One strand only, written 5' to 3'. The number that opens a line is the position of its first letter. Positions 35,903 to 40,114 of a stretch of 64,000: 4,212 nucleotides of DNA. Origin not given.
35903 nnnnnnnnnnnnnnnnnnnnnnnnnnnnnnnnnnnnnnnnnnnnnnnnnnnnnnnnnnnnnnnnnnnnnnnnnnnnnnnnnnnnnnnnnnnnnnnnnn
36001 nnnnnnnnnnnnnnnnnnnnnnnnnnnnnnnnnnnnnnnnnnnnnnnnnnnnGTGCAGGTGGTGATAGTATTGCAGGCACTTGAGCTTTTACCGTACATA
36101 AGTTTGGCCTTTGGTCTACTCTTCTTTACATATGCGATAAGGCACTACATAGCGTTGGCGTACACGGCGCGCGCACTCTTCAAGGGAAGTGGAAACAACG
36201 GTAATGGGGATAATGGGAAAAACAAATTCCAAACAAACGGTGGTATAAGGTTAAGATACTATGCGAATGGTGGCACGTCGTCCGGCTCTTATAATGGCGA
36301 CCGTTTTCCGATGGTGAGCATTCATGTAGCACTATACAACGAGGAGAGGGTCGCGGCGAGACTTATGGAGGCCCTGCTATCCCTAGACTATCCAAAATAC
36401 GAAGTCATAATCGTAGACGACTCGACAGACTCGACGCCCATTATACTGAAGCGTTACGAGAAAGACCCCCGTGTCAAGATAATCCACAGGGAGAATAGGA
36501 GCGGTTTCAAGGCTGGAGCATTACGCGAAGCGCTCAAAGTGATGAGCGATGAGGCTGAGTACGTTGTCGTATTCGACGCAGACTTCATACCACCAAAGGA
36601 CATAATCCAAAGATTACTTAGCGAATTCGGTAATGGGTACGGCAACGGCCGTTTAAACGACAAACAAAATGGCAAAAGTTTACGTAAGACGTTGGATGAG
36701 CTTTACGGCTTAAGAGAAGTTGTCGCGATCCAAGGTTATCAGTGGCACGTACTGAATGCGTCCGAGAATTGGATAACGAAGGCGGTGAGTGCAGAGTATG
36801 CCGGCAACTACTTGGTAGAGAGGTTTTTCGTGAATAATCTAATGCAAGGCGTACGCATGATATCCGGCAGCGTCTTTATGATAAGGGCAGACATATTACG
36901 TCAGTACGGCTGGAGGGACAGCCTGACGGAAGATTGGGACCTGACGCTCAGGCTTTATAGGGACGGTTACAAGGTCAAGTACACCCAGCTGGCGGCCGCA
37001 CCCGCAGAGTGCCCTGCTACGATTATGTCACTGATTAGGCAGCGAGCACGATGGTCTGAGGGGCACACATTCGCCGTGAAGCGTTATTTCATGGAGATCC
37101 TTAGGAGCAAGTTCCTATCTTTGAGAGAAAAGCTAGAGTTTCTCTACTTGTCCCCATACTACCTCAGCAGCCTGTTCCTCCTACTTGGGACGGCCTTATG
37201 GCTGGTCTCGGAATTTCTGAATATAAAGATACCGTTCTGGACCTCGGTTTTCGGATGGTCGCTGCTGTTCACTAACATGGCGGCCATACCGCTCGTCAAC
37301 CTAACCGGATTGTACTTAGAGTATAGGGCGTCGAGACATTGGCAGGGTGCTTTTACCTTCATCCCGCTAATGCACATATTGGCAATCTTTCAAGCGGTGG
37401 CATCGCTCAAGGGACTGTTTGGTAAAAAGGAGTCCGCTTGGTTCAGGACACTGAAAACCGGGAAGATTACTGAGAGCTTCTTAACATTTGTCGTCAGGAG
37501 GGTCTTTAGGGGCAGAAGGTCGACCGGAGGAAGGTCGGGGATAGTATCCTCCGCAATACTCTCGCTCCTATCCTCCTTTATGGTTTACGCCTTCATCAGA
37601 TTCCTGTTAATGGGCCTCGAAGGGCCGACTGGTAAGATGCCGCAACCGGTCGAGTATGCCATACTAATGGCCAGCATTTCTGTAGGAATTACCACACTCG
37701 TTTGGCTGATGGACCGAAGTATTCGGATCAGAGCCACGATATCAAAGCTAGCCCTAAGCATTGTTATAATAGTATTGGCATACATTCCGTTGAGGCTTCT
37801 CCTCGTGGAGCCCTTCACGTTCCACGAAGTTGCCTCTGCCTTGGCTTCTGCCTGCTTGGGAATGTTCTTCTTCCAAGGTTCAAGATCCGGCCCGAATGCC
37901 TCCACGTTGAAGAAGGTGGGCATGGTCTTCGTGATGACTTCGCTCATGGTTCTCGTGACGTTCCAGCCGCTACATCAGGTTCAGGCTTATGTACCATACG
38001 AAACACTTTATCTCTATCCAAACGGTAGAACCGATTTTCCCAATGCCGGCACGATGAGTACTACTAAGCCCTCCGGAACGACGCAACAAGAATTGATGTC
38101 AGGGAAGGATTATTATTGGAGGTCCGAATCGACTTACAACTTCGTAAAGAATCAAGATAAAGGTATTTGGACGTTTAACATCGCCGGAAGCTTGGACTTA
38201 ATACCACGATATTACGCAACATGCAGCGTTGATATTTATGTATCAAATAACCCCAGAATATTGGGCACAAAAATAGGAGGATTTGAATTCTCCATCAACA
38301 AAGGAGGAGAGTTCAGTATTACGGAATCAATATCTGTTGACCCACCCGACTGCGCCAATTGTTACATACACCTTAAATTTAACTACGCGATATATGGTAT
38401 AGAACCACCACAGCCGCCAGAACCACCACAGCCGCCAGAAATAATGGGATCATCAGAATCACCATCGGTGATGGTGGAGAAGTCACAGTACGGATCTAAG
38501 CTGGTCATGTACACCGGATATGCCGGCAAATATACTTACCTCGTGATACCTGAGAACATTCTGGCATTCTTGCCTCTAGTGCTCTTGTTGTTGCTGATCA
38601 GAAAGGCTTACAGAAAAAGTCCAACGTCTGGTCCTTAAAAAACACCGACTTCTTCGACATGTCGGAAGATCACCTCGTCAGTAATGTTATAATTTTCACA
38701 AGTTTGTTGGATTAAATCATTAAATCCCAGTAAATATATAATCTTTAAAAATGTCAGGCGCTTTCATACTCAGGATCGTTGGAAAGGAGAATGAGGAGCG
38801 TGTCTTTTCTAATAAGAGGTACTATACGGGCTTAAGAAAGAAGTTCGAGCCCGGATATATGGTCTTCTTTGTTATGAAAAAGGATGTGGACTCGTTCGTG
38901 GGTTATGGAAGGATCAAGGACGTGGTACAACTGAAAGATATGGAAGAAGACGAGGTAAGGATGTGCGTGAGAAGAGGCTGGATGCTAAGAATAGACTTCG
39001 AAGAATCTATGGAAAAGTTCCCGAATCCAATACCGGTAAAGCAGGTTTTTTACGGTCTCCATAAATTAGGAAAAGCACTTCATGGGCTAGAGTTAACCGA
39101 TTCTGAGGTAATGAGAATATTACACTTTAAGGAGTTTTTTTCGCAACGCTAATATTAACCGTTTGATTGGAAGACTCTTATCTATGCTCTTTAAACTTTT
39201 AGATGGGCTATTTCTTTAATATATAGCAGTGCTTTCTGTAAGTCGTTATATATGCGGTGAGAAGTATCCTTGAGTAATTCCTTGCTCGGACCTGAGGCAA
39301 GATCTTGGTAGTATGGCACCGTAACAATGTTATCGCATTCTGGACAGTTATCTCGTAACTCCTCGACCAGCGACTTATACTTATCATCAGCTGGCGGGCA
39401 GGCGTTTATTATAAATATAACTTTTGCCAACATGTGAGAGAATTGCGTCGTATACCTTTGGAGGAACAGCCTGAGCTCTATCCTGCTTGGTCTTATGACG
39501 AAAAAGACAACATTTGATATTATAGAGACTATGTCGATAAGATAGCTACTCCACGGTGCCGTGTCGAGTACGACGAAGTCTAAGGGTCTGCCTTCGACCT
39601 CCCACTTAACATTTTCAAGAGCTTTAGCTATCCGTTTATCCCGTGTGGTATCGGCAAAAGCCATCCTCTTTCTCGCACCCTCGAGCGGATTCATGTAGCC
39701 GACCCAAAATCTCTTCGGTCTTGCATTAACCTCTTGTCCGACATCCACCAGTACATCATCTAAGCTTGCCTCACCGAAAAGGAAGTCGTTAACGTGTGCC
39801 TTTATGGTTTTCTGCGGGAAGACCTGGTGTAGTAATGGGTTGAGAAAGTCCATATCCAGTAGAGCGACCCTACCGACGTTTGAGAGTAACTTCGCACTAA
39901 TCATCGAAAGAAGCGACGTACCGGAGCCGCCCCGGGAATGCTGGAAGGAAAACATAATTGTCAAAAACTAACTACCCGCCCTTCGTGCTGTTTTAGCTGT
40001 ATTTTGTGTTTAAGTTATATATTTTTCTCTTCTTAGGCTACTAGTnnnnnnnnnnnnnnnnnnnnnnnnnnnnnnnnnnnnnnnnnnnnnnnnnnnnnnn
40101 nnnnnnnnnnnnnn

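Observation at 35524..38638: Minimal archaeosortase-like gene overlapping the start of a processive GT2 synthase that carries its own PEP-CTERM-like sorting signal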

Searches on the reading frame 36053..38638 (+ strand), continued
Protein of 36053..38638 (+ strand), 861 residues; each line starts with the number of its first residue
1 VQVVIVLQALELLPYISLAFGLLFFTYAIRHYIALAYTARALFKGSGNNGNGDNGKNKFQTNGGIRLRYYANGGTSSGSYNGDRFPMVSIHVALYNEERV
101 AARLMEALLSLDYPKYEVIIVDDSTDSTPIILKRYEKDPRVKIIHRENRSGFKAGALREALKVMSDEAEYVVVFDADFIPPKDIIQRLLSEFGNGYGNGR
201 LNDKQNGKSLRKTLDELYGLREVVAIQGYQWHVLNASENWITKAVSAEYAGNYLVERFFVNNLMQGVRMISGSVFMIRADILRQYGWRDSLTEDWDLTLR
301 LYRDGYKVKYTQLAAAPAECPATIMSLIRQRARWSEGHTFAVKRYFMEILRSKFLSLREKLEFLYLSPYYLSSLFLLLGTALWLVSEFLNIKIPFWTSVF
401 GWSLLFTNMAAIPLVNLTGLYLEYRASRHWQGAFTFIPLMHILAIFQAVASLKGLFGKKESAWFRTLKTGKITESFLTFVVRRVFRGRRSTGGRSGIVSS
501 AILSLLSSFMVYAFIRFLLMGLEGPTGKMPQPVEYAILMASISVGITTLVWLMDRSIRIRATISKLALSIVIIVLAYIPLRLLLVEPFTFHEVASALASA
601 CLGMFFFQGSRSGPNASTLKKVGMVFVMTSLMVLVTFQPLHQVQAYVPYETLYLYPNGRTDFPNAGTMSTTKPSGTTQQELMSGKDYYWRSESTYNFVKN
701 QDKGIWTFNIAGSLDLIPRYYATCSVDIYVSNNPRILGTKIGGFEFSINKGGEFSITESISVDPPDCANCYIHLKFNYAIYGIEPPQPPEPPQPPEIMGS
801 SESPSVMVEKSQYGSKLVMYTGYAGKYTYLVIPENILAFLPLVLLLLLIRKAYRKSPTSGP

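Call 68: find_encoding_contigs(protein=P0086, flank=5000, max_places=1)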
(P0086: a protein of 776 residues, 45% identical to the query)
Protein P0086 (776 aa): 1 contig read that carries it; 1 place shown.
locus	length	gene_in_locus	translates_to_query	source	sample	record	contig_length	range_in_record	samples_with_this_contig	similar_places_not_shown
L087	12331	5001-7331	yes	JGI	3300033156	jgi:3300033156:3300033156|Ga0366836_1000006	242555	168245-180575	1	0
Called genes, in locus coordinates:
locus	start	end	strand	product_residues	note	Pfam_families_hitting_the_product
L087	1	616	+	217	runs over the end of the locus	PF07302:AroM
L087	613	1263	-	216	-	PF13489:Methyltransf_23 (weak), PF01728:FtsJ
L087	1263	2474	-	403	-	PF02005:TRM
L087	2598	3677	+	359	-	PF18551:TackOD1 (faint)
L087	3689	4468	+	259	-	PF01656:CbiA, PF10609:ParA, PF13614:AAA_31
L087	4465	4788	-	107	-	PF03551:PadR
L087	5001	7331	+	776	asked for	PF00535:Glycos_transf_2, PF13641:Glyco_tranf_2_3, PF13632:Glyco_trans_2_3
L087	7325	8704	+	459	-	-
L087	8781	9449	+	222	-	PF09721:Exosortase_EpsH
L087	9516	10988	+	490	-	-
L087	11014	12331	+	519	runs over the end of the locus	PF09823:DUF2357, PF04411:PDDEXK_7 (weak)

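Call 69: find_encoding_contigs(protein=P0161, flank=5000, max_places=1)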
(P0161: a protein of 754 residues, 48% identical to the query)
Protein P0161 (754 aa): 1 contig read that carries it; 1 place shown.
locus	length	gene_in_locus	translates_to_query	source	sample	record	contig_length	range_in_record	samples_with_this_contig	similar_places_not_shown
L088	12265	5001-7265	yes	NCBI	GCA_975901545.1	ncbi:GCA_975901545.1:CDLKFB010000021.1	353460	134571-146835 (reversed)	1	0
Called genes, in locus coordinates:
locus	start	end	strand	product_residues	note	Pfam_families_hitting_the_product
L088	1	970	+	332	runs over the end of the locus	PF04055:Radical_SAM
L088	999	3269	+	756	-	PF00708:Acylphosphatase, PF07503:zf-HYPF, PF01300:Sua5_yciO_yrdC, PF17788:HypF_C, PF00814:TsaD (faint), PF22521:HypF_C_2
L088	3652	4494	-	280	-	PF00149:Metallophos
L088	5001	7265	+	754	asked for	PF13506:Glyco_transf_21 (faint), PF00535:Glycos_transf_2, PF13641:Glyco_tranf_2_3, PF13632:Glyco_trans_2_3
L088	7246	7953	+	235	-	-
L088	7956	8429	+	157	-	-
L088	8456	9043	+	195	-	-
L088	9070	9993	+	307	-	PF00389:2-Hacid_dh, PF02826:2-Hacid_dh_C, PF03446:NAD_binding_2 (weak)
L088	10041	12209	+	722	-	PF14871:GHL6, PF08532:Glyco_hydro_42M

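Call 70: find_encoding_contigs(protein=P0155, flank=5000, max_places=1)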
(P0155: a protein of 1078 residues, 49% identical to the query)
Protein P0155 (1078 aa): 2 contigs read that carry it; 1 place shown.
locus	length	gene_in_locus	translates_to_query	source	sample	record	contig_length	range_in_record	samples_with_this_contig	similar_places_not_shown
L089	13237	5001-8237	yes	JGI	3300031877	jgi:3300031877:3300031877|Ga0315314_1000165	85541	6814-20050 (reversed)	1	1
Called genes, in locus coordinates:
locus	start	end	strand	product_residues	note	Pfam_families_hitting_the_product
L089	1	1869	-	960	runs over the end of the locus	PF02012:BNR (faint), PF14870:PSII_BNR (faint), PF13088:BNR_2 (faint), PF15902:Sortilin-Vps10, PF25852:DUF6242_C (weak)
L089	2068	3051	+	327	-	PF00990:GGDEF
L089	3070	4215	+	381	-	PF01590:GAF, PF13185:GAF_2, PF13492:GAF_3, PF07730:HisKA_3, PF02518:HATPase_c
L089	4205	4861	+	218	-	PF00072:Response_reg, PF00196:GerE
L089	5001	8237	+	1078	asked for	PF00072:Response_reg, PF13506:Glyco_transf_21 (weak), PF00535:Glycos_transf_2, PF13641:Glyco_tranf_2_3, PF13632:Glyco_trans_2_3, PF03118:RNA_pol_A_CTD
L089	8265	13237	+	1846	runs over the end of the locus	PF00072:Response_reg, PF00535:Glycos_transf_2, PF13506:Glyco_transf_21, PF13641:Glyco_tranf_2_3, PF13632:Glyco_trans_2_3, PF10102:DUF2341 (weak)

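Call 71: find_encoding_contigs(protein=P0124, flank=5000, max_places=1)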
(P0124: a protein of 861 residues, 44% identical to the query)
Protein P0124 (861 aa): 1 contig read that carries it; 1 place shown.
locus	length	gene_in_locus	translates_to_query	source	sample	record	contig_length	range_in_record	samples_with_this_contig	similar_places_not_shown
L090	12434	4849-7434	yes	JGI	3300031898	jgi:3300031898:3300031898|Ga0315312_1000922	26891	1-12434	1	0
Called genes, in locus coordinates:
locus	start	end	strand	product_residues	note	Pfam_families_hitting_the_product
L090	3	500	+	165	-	?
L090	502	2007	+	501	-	-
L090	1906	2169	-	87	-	-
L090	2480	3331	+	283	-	-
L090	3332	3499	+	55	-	-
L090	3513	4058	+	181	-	-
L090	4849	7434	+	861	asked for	PF13506:Glyco_transf_21 (faint), PF00535:Glycos_transf_2, PF13641:Glyco_tranf_2_3, PF13632:Glyco_trans_2_3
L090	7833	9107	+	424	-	PF04230:PS_pyruv_trans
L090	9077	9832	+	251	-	PF04432:FrhB_FdhB_C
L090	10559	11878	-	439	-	PF01041:DegT_DnrJ_EryC1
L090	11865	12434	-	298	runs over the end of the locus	PF01073:3Beta_HSD, PF01370:Epimerase, PF04321:RmlD_sub_bind, PF16363:GDP_Man_Dehyd, PF02719:Polysacc_synt_2, PF07993:NAD_binding_4 (weak)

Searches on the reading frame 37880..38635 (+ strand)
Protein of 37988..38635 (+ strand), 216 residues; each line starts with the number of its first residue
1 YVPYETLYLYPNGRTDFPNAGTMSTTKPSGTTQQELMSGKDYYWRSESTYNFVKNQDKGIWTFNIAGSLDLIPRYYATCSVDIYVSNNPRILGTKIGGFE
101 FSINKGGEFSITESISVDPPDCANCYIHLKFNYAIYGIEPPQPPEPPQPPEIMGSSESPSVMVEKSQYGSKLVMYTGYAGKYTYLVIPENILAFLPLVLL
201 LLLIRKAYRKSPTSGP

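Call 11: search_protein_families(library=ncbifam, proteins=[window:37988-38635:+], max_evalue=10)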
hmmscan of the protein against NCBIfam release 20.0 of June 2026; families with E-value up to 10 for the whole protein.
seq(216 aa): 0 families

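Call 38: predict_structure(alignment_id=A3)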
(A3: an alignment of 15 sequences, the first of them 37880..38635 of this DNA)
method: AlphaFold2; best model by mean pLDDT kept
length: 252 residues; sequences in the alignment: 15
mean_pLDDT: 82.8   pTM: 0.70
mean pLDDT of the five models: 82.8, 81.9, 80.6, 80.4, 79.8
residues with pLDDT >= 90: 127; 70-90: 65; 50-70: 45; < 50: 15
segments of 3 or more residues with pLDDT < 50: 30-37
pLDDT, mean of each block of 10 residues (from residue 1): 61 78 65 50 96 97 93 96 95 92 90 96 97 96 94 96 98 76 70 52 74 92 73 80 70 51
secondary structure, 60 per line:
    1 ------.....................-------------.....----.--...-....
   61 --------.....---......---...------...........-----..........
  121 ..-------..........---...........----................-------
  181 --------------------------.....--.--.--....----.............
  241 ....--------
elements in order: H7-27 E41-45 E57-60 E69-73 E77-82 E86-88 E95-105 E111-122 E130-139 E143-153 E158-173 E207-211 E220-223 H228-244

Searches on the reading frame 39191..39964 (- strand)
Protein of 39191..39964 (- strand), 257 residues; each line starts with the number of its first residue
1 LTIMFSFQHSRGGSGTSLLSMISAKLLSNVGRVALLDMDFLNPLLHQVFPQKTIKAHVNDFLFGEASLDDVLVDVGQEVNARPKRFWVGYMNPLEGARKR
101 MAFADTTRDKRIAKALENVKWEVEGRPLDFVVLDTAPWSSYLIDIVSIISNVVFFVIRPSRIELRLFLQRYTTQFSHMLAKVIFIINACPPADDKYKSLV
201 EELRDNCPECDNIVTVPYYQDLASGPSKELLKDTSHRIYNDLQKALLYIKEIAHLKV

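Call 3: search_protein_families(library=pfam, proteins=[window:39191-39964:-], max_evalue=1)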
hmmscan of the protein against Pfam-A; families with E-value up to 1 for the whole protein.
window:39191-39964:- (257 aa): 3 families
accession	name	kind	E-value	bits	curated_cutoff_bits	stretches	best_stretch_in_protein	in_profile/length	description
PF13614.12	AAA_31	-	0.00013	22.4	27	1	6-160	5-150/177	AAA domain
PF10609.15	ParA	-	0.0073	16.2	27.1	1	10-149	11-134/246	NUBPL iron-transfer P-loop NTPase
PF01656.29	CbiA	-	0.16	12.3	25.4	1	10-228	6-121/125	CobQ/CobB/MinD/ParA nucleotide binding domain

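Call 4: search_protein_families(library=ncbifam, proteins=[window:39191-39964:-], max_evalue=1)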
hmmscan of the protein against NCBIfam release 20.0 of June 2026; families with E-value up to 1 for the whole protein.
window:39191-39964:- (257 aa): 3 families
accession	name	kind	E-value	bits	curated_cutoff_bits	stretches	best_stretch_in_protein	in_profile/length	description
TIGR01007.1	eps_fam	subfamily_domain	0.00043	19.9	108.05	1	8-74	23-90/204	polysaccharide biosynthesis tyrosine autokinase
NF041546.1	ParA_partition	equivalog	0.00087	18.9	180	1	123-196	73-149/203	ParA family partition ATPase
NF047398.1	AAA_KGGVGR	domain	0.002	18.5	90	1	5-69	5-72/190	KGGVGR-motif variant AAA ATPase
